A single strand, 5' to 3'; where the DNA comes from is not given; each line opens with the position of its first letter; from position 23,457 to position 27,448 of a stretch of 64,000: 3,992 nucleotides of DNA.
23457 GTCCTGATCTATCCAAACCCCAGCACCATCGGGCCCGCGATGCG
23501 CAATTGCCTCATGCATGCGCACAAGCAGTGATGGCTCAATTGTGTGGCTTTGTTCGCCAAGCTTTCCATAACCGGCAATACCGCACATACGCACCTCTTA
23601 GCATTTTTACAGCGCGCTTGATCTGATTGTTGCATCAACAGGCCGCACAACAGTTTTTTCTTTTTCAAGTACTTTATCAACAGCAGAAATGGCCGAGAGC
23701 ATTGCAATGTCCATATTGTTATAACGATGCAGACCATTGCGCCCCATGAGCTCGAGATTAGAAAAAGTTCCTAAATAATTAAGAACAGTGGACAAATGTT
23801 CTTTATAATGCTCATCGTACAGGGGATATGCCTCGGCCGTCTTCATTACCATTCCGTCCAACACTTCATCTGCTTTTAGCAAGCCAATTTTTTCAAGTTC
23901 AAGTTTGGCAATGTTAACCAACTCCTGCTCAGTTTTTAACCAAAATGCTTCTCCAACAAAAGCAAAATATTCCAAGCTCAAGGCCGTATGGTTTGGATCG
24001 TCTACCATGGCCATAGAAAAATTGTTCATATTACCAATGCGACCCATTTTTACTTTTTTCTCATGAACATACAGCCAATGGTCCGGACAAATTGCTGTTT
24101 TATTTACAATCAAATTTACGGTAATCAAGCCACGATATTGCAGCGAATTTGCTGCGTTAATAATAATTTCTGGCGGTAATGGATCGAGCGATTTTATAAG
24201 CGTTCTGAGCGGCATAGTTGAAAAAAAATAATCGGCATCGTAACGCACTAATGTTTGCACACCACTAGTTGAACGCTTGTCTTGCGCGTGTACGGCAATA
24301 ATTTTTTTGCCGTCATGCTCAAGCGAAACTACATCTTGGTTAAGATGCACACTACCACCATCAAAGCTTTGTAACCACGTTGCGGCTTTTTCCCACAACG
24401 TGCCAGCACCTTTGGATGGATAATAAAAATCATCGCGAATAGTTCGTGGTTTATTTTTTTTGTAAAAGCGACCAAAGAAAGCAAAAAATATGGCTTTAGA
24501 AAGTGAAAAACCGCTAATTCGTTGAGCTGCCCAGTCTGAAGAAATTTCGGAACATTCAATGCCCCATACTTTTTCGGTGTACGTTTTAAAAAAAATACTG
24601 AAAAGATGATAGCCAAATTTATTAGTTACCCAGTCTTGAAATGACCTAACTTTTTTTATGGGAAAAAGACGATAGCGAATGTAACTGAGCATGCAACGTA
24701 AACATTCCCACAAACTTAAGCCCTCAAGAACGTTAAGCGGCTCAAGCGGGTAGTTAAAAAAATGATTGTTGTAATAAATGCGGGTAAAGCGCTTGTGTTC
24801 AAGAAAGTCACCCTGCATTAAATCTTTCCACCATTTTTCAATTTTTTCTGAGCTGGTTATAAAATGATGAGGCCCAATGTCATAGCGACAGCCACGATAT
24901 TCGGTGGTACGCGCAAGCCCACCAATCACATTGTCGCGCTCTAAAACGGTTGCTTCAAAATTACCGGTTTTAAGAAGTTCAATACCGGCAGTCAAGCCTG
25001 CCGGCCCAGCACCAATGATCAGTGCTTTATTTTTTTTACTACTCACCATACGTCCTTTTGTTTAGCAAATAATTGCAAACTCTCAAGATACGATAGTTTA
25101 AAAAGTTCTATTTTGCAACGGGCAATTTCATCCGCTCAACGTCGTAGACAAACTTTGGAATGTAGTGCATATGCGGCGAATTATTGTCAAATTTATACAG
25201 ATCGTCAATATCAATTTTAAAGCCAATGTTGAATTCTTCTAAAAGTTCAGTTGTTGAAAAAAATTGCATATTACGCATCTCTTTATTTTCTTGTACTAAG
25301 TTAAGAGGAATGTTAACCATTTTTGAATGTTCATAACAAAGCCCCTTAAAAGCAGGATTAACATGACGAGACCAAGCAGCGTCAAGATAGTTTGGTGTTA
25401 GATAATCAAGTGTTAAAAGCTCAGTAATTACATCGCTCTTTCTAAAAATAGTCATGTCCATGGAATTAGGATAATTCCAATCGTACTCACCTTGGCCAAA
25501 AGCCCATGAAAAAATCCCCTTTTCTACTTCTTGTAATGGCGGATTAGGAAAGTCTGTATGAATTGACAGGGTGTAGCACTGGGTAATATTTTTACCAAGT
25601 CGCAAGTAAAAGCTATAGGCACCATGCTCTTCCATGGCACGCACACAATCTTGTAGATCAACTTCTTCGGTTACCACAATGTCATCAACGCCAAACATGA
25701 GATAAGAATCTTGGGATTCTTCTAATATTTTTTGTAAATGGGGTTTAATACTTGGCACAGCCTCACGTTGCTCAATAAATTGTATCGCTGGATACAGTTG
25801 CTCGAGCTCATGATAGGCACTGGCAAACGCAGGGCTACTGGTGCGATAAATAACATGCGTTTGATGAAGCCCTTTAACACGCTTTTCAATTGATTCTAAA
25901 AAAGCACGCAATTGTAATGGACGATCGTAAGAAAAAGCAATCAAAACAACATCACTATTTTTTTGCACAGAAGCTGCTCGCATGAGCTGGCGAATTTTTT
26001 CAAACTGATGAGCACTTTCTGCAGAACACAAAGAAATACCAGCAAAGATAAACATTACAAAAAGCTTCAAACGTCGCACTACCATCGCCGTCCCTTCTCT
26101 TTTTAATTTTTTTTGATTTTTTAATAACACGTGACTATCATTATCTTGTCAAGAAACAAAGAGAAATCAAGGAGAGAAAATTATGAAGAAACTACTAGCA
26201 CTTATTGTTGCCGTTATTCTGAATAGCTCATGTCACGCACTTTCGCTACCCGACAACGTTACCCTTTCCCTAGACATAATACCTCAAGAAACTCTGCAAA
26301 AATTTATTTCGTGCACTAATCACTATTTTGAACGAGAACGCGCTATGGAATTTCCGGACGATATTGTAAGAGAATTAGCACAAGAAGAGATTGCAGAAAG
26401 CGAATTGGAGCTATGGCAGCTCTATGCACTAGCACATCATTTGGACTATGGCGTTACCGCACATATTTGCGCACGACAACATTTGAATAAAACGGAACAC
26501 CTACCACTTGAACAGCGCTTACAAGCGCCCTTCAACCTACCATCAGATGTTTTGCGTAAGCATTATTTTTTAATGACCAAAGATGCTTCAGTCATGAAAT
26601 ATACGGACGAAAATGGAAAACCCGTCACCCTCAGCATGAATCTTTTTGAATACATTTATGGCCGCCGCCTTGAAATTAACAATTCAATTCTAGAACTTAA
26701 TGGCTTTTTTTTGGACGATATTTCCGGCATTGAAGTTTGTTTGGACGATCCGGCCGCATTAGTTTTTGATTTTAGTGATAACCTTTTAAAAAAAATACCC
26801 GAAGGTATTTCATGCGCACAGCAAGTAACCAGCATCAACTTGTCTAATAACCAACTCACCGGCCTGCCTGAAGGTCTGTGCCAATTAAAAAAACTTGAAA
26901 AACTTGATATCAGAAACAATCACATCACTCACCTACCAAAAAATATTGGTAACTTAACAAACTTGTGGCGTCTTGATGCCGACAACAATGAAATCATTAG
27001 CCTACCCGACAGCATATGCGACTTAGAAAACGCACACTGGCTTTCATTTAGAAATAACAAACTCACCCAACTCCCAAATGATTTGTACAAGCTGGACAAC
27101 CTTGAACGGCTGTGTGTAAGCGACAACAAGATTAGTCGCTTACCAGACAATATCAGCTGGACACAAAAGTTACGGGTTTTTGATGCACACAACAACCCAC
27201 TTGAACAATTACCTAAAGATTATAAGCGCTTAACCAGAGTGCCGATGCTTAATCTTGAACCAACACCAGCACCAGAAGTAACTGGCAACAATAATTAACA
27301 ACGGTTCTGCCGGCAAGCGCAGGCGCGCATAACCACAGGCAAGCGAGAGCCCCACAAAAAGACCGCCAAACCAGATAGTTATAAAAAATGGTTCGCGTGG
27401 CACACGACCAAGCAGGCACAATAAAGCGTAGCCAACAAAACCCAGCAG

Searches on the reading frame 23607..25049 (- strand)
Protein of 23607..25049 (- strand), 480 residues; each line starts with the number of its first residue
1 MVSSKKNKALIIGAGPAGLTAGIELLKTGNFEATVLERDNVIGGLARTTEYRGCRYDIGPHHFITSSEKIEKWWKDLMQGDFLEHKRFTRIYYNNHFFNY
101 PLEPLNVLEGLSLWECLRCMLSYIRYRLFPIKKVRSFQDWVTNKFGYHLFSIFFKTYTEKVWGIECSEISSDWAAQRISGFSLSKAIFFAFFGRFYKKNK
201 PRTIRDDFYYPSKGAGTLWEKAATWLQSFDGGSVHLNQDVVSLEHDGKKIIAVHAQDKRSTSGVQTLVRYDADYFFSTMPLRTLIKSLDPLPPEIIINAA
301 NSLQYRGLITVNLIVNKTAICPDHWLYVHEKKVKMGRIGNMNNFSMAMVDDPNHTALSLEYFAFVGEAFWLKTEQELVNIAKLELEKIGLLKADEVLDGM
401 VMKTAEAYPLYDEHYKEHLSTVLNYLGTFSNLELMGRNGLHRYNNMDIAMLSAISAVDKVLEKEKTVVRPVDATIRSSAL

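Call 79: search_protein_families(library=pfam, proteins=[window:23607-25049:-], max_evalue=0.00001)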
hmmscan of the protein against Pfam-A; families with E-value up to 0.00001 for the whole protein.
window:23607-25049:- (480 aa): 2 families
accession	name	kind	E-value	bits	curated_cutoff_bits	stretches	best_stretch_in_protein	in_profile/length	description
PF01593.30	Amino_oxidase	-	1.5e-20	74.4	19.8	1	17-388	2-364/443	Flavin containing amine oxidoreductase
PF13450.12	NAD_binding_8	-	7.5e-15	55.4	21.9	1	11-77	1-68/68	NAD(P)-binding Rossmann-like domain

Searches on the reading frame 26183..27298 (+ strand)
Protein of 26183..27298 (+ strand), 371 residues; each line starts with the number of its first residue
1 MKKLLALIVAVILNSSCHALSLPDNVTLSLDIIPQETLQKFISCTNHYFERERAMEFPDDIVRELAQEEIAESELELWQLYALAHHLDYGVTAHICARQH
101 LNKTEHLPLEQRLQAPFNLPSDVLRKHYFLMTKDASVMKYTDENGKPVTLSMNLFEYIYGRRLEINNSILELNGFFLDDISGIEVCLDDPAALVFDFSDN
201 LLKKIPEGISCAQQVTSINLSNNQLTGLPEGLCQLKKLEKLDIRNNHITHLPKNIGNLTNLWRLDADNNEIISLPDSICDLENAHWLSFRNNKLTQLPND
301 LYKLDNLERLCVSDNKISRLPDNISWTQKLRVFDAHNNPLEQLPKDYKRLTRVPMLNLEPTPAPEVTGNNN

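Call 79: search_protein_families(library=pfam, proteins=[window:26183-27298:+], max_evalue=0.00001)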
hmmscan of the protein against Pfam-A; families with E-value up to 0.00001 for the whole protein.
window:26183-27298:+ (371 aa): 4 families
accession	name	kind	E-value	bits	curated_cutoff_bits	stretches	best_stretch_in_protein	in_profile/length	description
PF23598.1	LRR_14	-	1.1e-16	61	40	1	218-281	52-113/353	Leucine-rich repeat region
PF13855.12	LRR_8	-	1.7e-13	50.6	27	1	214-271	2-61/61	Leucine rich repeat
PF12799.13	LRR_4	-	2.3e-11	44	27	1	214-249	2-37/44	Leucine Rich repeats (2 copies)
PF00560.39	LRR_1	-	2.9e-11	41.6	20.6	0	237-258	1-23/23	Leucine Rich Repeat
